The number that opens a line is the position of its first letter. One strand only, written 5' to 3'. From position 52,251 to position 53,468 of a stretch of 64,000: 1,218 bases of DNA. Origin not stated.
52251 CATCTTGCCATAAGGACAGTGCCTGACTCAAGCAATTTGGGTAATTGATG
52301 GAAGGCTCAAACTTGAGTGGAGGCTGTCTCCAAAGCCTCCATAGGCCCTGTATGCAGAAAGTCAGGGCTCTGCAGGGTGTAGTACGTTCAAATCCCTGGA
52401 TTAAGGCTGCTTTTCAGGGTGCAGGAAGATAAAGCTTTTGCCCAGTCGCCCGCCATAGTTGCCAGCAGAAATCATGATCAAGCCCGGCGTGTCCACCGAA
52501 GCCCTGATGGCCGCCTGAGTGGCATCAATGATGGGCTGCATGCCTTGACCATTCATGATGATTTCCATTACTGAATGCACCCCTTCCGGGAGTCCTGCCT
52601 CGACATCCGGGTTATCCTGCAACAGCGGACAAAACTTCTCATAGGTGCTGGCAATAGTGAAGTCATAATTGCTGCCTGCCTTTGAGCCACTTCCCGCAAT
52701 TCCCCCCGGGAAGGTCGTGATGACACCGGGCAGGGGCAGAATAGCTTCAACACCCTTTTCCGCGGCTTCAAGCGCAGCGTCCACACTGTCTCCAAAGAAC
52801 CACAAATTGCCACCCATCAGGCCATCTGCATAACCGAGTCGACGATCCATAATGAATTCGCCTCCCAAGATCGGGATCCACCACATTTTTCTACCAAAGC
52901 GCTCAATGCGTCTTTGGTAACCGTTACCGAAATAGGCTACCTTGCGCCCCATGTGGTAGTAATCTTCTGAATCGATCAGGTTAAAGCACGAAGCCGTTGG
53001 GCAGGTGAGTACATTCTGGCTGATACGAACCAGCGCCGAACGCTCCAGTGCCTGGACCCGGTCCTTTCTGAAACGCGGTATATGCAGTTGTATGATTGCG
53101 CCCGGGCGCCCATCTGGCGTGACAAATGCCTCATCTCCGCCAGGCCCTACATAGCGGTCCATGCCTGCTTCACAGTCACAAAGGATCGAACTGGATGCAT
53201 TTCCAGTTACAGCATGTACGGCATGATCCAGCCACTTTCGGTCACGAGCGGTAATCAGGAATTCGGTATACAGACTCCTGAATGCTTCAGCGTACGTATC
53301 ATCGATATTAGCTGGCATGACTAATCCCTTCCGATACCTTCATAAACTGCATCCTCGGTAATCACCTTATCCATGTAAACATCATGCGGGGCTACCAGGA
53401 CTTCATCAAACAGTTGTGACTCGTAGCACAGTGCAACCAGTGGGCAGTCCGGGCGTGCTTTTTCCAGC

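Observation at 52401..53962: Orphan Ftr translationally coupled to a 5-formyl-THF cyclo-ligase paralogue at the head of a serine-cycle cluster that lacks fch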

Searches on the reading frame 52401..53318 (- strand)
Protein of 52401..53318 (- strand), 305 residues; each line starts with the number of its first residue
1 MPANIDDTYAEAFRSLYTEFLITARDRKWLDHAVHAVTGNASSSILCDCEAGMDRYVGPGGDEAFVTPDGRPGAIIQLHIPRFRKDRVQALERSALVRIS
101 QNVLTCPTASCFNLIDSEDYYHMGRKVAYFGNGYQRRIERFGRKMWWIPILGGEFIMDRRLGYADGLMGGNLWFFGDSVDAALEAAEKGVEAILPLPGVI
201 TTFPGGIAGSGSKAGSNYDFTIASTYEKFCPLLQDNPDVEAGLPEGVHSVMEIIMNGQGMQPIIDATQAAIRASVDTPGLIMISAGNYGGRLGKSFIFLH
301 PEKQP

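Call 4: search_protein_families(library=pfam, proteins=[window:52401-53318:-])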
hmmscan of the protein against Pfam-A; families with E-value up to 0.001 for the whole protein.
window:52401-53318:- (305 aa): 2 families
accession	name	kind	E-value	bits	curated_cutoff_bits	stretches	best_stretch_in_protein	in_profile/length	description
PF02741.20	FTR_C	-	1.2e-45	155.6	25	1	153-300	1-147/149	FTR, proximal lobe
PF01913.23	FTR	-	9.2e-41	139.5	27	1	4-150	7-142/142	Formylmethanofuran-tetrahydromethanopterin formyltransferase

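Call 5: search_protein_families(library=ncbifam, proteins=[window:52401-53318:-])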
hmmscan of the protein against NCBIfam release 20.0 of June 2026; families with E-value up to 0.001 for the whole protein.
window:52401-53318:- (305 aa): 2 families
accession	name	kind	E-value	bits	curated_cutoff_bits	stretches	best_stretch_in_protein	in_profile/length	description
NF002554.0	PRK02114.1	subfamily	6.2e-92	308.2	297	1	4-299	7-292/297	formylmethanofuran--tetrahydromethanopterin N-formyltransferase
TIGR03119.1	one_C_fhcD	equivalog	1.8e-86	290.2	292.6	1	5-299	1-285/288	formylmethanofuran--tetrahydromethanopterin N-formyltransferase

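Call 12: search_solved_structures(query=window:52401-53318:-, show_alignments=2)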
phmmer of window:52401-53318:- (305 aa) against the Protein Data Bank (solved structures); distinct sequences matched with E-value up to 0.001: 4.
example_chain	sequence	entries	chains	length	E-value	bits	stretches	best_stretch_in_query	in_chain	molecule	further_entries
1m5s_A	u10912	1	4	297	1.2e-65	224.9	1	4-300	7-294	Formylmethanofuran--tetrahydromethanopterin formyltransferase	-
1ftr_A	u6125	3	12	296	1.3e-65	224.8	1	4-300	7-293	FORMYLMETHANOFURAN:TETRAHYDROMETHANOPTERIN FORMYLTRANSFERASE | Formylmethanofuran--tetrahydromethanopterin formyltransferase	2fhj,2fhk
1m5h_A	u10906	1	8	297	2.5e-65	223.9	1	4-300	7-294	Formylmethanofuran--tetrahydromethanopterin formyltransferase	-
6s6y_D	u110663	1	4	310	1.5e-46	162.2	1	4-298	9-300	Formylmethanofuran--tetrahydromethanopterin formyltransferase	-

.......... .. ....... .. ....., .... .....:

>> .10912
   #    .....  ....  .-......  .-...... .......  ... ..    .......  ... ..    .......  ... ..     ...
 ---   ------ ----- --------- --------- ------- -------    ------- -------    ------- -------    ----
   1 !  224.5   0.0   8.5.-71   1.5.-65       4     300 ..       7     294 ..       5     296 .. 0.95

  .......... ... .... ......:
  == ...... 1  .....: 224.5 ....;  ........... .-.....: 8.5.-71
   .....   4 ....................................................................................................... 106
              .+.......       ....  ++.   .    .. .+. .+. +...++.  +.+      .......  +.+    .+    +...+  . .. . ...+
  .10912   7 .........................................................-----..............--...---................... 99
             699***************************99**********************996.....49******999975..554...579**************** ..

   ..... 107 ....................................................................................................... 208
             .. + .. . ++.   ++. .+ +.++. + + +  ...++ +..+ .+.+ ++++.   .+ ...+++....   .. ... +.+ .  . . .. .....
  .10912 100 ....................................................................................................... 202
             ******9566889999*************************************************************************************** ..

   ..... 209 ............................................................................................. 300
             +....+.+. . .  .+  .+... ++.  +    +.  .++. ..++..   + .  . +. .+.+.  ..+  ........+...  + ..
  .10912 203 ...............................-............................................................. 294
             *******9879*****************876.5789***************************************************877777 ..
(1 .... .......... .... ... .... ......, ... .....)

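Call 18: search_protein_representatives(protein=window:52401-53318:-)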
Query: 305 residues. Proteins with E-value up to 0.001 (for the whole library): 963; up to 1e-10: 507; up to 1e-30: 109. The best 150 are listed.
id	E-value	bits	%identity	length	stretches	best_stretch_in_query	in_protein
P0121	7.5e-146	501.5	68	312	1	3-302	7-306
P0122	6.0e-116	403.3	71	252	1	64-301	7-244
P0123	1.4e-93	329.8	70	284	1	36-236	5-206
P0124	3.0e-93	328.7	73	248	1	3-190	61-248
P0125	3.3e-92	325.3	72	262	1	83-292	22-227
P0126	1.8e-88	313.0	73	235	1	1-188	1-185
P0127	3.0e-86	305.7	68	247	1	111-305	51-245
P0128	2.1e-85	303.0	77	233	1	76-241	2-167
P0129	5.8e-76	272.0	69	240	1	1-164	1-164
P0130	5.9e-75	268.6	60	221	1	1-206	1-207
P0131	9.2e-73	261.4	65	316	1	3-190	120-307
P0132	8.3e-67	241.9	68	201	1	5-156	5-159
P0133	1.1e-63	231.6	67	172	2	3-90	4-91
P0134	5.4e-63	229.3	44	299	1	3-299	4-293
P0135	5.1e-62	226.1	74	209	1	1-145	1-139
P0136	9.9e-62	225.2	42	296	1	4-299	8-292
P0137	5.8e-59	216.1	49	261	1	51-305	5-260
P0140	7.3e-58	212.5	44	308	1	4-300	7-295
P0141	6.5e-57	209.4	42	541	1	3-300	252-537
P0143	1.1e-56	208.6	40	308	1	4-296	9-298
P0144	4.6e-56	206.6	40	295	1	4-299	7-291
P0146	2.2e-55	204.4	40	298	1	4-298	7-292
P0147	2.8e-53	197.4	43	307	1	4-297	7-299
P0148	2.6e-50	187.7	42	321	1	5-294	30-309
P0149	5.8e-50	186.5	45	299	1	1-279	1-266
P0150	7.3e-50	186.2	41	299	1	5-301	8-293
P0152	2.0e-49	184.7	38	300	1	4-300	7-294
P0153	2.8e-49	184.3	42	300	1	4-299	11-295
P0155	1.2e-48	182.3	42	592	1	5-300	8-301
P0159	4.2e-47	177.2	38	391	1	5-300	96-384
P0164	8.4e-44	166.3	38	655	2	4-296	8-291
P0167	1.8e-43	165.2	40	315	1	5-298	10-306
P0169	4.7e-43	163.8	41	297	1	4-298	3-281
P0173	1.7e-42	162.0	36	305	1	5-293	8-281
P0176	5.6e-42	160.3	39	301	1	3-299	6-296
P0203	6.9e-37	143.6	71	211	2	116-179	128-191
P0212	1.1e-33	133.0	42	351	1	63-258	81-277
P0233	2.2e-30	122.2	71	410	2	28-74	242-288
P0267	1.7e-26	109.4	36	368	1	26-257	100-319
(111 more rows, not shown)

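Call 19: list_cluster_members(proteins=[P0121, P0134, P0136, P0140, P0141, P0143, P0144, P0147, P0148, P0155])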
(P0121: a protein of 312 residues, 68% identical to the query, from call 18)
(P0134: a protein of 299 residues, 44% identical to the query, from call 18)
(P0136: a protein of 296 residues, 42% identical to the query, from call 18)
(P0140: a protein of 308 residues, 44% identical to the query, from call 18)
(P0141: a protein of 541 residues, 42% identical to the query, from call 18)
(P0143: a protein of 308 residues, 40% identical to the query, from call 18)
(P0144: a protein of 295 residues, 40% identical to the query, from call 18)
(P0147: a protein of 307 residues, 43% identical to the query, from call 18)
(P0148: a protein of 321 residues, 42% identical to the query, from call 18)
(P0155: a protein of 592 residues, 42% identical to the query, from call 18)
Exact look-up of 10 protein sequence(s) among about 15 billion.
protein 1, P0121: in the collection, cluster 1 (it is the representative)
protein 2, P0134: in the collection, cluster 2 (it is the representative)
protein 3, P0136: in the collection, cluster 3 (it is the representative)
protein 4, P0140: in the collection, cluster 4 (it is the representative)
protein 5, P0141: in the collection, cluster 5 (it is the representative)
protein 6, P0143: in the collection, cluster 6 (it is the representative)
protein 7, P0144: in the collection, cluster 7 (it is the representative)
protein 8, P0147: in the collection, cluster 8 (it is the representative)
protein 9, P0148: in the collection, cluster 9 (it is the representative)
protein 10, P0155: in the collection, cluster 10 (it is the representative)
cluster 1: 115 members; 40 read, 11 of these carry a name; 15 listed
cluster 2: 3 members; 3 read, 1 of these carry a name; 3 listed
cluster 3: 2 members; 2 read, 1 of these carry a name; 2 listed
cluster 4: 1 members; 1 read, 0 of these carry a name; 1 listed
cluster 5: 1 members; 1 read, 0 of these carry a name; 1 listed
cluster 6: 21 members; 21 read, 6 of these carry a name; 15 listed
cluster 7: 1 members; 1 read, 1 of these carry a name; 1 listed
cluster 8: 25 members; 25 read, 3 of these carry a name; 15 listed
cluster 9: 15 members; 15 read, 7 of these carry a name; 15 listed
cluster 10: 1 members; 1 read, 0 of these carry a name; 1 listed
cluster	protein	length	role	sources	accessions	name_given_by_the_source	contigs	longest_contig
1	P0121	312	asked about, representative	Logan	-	-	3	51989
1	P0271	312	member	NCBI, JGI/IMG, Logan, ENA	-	formylmethanofuran--tetrahydromethanopterin N-formyltransferase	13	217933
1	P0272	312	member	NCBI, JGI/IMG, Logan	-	formylmethanofuran--tetrahydromethanopterin N-formyltransferase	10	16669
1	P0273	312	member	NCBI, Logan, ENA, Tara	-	strand:- start:171547 stop:172485 length:939 start_codon:yes stop_codon:yes ...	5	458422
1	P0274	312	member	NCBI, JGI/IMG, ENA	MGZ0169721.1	MAG: formylmethanofuran--tetrahydromethanopterin N-formyltransferase [Planctomycetales ... | formylmethanofuran--tetrahydromethanopterin N-formyltransferase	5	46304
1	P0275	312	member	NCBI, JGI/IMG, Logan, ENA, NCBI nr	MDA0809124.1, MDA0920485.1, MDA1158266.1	MAG: formylmethanofuran--tetrahydromethanopterin N-formyltransferase [Planctomycetota ... | formylmethanofuran--tetrahydromethanopterin N-formyltransferase [Planctomycetota ...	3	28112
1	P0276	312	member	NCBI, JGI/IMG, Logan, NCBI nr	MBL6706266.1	MAG: formylmethanofuran--tetrahydromethanopterin N-formyltransferase [Planctomycetaceae ... | formylmethanofuran--tetrahydromethanopterin N-formyltransferase | formylmethanofuran--tetrahydromethanopterin N-formyltransferase [Planctomycetaceae ...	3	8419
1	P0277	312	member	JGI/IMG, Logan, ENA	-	formylmethanofuran--tetrahydromethanopterin N-formyltransferase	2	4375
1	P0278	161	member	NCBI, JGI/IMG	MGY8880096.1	MAG: formylmethanofuran--tetrahydromethanopterin N-formyltransferase, partial ... | formylmethanofuran--tetrahydromethanopterin N-formyltransferase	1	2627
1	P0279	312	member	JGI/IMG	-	formylmethanofuran--tetrahydromethanopterin N-formyltransferase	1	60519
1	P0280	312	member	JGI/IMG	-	formylmethanofuran--tetrahydromethanopterin N-formyltransferase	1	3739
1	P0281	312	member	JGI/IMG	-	formylmethanofuran--tetrahydromethanopterin N-formyltransferase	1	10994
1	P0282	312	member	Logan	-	-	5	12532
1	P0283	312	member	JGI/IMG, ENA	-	-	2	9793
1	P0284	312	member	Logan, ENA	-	-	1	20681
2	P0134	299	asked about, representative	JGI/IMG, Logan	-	-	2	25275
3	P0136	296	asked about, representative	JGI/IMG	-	-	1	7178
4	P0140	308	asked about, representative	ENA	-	-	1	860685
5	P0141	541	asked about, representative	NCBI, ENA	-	-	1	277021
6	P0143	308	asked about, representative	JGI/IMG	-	-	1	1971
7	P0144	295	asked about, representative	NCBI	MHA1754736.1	MAG: formylmethanofuran--tetrahydromethanopterin N-formyltransferase [Candidatus ...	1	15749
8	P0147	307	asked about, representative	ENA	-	-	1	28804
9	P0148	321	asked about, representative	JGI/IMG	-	formylmethanofuran--tetrahydromethanopterin N-formyltransferase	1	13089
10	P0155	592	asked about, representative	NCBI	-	-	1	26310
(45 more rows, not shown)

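Call 21: find_related_loci(query=A1, collection=genome_contigs, flank=10000)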
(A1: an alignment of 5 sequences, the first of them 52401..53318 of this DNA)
Query A1 (305 aa) in genome_contigs; peptide patterns used: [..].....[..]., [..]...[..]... (x = any residue, [..] = any of these).
600 stretches matched a pattern (row limit reached: there are more); 567 encode a relative of the query (tblastn E <= 1e-3); the best 80 are kept; 80 distinct loci.
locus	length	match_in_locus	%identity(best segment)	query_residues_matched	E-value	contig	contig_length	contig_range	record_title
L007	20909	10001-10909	95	3-305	0e+0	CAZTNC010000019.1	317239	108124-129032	MAG TPA_asm: uncultured Thiotrichales bacterium isolate SRP338948_co1_120 genome assembly, contig: k141_500158, whole ge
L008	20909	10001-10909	95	3-305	0e+0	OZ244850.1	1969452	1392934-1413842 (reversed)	MAG: Gammaproteobacteria bacterium isolate ed37e13b-53fa-493c-b8f4-17445a644a29 genome assembly, chromosome: 1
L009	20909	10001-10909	94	3-305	0e+0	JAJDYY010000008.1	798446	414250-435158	MAG: Gammaproteobacteria bacterium isolate jk18x34bins.59 k141_136955, whole genome shotgun sequence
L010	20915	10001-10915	91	1-305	0e+0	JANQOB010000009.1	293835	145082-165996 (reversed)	MAG: Gammaproteobacteria bacterium isolate IP29b_bin.12 k99_2053726, whole genome shotgun sequence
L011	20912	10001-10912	91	1-304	0e+0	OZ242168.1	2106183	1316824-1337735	MAG: Gammaproteobacteria bacterium isolate b8ff562c-44dd-40bc-8c1c-884215fd9d6e genome assembly, chromosome: 1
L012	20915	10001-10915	91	1-305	0e+0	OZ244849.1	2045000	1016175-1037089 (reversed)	MAG: Gammaproteobacteria bacterium isolate d69fa993-bf33-4d49-8a20-c776535acd96 genome assembly, chromosome: 1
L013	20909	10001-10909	91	3-305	0e+0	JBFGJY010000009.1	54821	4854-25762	MAG: Gammaproteobacteria bacterium isolate Mix_sand03.2021.01.D.33 k141_2801960_length_54821_cov_14.1985, whole genome s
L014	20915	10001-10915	90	1-305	0e+0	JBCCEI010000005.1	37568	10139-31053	MAG: Pseudomonadota bacterium isolate P01_B01_bin.103 k141_460099_length_37568_cov_53.2299, whole genome shotgun sequenc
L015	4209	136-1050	90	1-305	0e+0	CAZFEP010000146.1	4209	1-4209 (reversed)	MAG TPA_asm: uncultured Thiotrichales bacterium isolate SRP268394_co2_143 genome assembly, contig: NODE_26748_length_420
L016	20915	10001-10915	90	1-305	0e+0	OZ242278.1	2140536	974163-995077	MAG: Gammaproteobacteria bacterium isolate 99813c64-cda1-4339-9072-ed8613caf1e7 genome assembly, chromosome: 1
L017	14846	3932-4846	90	1-305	0e+0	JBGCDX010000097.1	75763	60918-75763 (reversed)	MAG: Gammaproteobacteria bacterium isolate SGMAG-62 contig97, whole genome shotgun sequence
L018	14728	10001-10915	90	1-305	0e+0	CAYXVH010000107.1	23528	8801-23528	MAG TPA_asm: uncultured Thiotrichales bacterium isolate binchicken_co231_196 genome assembly, contig: k141_2901169, whol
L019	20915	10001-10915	90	1-305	0e+0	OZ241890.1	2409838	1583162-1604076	MAG: Gammaproteobacteria bacterium isolate 12a402bf-abf4-446e-85c7-15a67474018c genome assembly, chromosome: 1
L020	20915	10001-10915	90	1-305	0e+0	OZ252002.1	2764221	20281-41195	MAG: Gammaproteobacteria bacterium isolate d484a861-56e0-41a6-afea-df8291d130ef genome assembly, chromosome: 1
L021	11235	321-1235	89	1-305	0e+0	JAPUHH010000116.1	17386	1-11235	MAG: Gammaproteobacteria bacterium isolate KW1-S05_58 KW1-S05_58_cg116, whole genome shotgun sequence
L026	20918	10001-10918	84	1-305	5e-176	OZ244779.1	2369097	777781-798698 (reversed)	MAG: Candidatus Oxydemutatoraceae bacterium isolate c783f144-f5ec-4720-941b-9b53451a92fd genome assembly, chromosome: 1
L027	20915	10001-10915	83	1-305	2e-174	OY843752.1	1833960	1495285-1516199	MAG: uncultured candidatus Porisulfidus sp. isolate e629978e-7072-48df-9c22-0ee86b3b6d73 genome assembly, chromosome: 1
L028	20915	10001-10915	79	1-305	5e-170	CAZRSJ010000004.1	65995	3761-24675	MAG TPA_asm: uncultured Chromatiales bacterium isolate SRP109090_co1_9 genome assembly, contig: NODE_480_length_65995_co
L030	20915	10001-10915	80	1-305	3e-169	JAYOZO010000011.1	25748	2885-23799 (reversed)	MAG: Thiothrix sp. isolate 139561_S162_rosella_bins.tsv.155 NODE_2037_length_25748_cov_4.715059, whole genome shotgun se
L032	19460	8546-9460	79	1-305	7e-169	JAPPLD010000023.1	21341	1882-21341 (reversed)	MAG: Gammaproteobacteria bacterium isolate RHO3_bin_14 NODE_4027_length_21341_cov_106.458048, whole genome shotgun seque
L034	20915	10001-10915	78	1-305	7e-168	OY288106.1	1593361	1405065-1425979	MAG: uncultured candidatus Porisulfidus sp. isolate caeacd0d-8b14-42db-aaa0-72ba3dde193c genome assembly, chromosome: 1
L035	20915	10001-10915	81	1-305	6e-168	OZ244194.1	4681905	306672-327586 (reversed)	MAG: Arenicellales bacterium isolate 1000d660-bfdf-43c6-b180-46d6a97c6c25 genome assembly, chromosome: 1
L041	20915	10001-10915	78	1-305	1e-165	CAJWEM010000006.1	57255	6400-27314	MAG TPA_asm: uncultured Gammaproteobacteria bacterium isolate ERR599032_bin.76_MetaBAT_v2.12.1_MAG genome assembly, cont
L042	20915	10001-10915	78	1-305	9e-166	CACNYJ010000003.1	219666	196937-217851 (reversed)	MAG: uncultured Thiothrix sp. isolate AH-287-I11 genome assembly, contig: AH-287-I11_NODE_3, whole genome shotgun sequen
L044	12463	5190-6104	78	1-305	4e-165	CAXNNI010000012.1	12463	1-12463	MAG: Gammaproteobacteria bacterium isolate AH-03may19-192 genome assembly, contig: AH-03may19-C9719, whole genome shotgu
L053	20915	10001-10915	75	1-305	6e-157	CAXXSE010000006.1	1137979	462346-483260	MAG: Methylococcales bacterium isolate 6b98c4a4-d9d8-4516-b822-97e2a8b70ebf genome assembly, contig: contig_6, whole gen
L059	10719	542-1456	76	1-305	9e-154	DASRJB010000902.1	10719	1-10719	MAG TPA_asm: Pirellulaceae bacterium isolate SMAG_U10125 k141_1655519, whole genome shotgun sequence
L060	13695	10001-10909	72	3-305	1e-153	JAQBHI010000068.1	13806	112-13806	MAG: Acidobacteriota bacterium isolate MAG_453_bin-14 453_bin-14_ctg-068, whole genome shotgun sequence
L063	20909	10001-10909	72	3-305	1e-152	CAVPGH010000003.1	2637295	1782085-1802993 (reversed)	MAG: uncultured Acidobacteriota bacterium isolate MFD10007.bin.2.4 genome assembly, contig: contig_6528, whole genome sh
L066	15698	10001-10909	70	3-305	8e-151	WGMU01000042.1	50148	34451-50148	MAG: bacterium isolate RI_301 c_000000166916, whole genome shotgun sequence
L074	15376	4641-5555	70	1-305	1e-147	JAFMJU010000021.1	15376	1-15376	MAG: Gemmataceae bacterium isolate DEBay_Sum019D_L_G_79 NODE_3725_length_15376_cov_5.164089, whole genome shotgun sequen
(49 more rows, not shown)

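Call 29: search_protein_families(library=pfam, proteins=[L060:49-897:+, L060:707-2440:+, L060:2437-3369:+, L060:3396-4271:+, L060:5378-7915:+, L060:7854-8750:+, L060:9360-9995:+, L060:11388-12233:+, L060:4809-6272:-, L060:12020-13672:-])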
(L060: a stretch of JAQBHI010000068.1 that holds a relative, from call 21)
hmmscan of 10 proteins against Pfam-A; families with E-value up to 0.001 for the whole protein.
L060:49-897:+ (282 aa): 0 families

L060:707-2440:+ (577 aa): 0 families

L060:2437-3369:+ (310 aa): 2 families
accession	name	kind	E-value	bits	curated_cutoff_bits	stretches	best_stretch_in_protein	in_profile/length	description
PF02741.20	FTR_C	-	2.5e-62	209.8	25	1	156-305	1-149/149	FTR, proximal lobe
PF01913.23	FTR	-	2.1e-55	187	27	1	10-153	1-142/142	Formylmethanofuran-tetrahydromethanopterin formyltransferase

L060:3396-4271:+ (291 aa): 6 families
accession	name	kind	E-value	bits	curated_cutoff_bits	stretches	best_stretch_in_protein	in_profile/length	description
PF08443.16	RimK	-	2.7e-26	92.8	21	1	100-283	2-187/188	RimK-like ATP-grasp domain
PF02955.21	GSH-S_ATP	-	3.8e-09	36.7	23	1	115-231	11-133/175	Prokaryotic glutathione synthetase, ATP-grasp domain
PF18030.7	Rimk_N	-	5.3e-06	27.1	26.4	1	1-96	1-94/94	RimK PreATP-grasp domain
PF14397.11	ATPgrasp_ST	-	7.3e-06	25.8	31.4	0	88-158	8-83/278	Sugar-transfer associated ATP-grasp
PF02655.19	ATP-grasp_3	-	3.3e-05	24.5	23.2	1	101-260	3-154/160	ATP-grasp domain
PF14398.11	ATPgrasp_YheCD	-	4.2e-05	23.4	26.8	0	117-156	30-69/255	YheC/D like ATP-grasp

L060:5378-7915:+ (845 aa): 2 families
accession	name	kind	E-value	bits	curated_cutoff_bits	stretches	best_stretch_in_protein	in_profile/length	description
PF07969.17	Amidohydro_3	-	2.8e-53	182.5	29.7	1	344-786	3-472/472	Amidohydrolase family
PF01979.26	Amidohydro_1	-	3.8e-08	33.4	25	1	709-767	264-323/345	Amidohydrolase family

L060:7854-8750:+ (298 aa): 1 family
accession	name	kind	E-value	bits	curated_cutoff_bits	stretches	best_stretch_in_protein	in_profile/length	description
PF01493.24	GXGXG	-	1.7e-13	51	32.5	1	100-229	24-160/190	GXGXG motif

L060:9360-9995:+ (211 aa): 1 family
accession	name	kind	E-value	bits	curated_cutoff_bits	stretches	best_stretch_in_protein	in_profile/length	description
PF01812.26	5-FTHF_cyc-lig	-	1.7e-37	129.6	27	1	15-199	1-186/186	5-formyltetrahydrofolate cyclo-ligase family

L060:11388-12233:+ (281 aa): 0 families

L060:4809-6272:- (487 aa): 0 families

L060:12020-13672:- (550 aa): 6 families
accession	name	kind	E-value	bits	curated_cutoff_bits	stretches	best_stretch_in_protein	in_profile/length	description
PF02655.19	ATP-grasp_3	-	7e-36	124.2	23.2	1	331-504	1-159/160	ATP-grasp domain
PF18301.6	preATP-grasp_3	-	2.1e-14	53.9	26.3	1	255-328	2-76/76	pre ATP-grasp 3 domain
PF02786.22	CPSase_L_D2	-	2.4e-09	37.4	19.8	1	335-526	3-199/211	Carbamoyl-phosphate synthase L chain, ATP binding domain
PF07478.18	Dala_Dala_lig_C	-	7.9e-09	35.8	24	1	359-500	27-174/204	D-ala D-ala ligase C-terminus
PF13535.11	ATP-grasp_4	-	8.1e-05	22.7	27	1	368-501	2-151/160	ATP-grasp domain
PF02222.28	ATP-grasp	-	0.00018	21.6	27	1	341-501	3-162/179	ATP-grasp domain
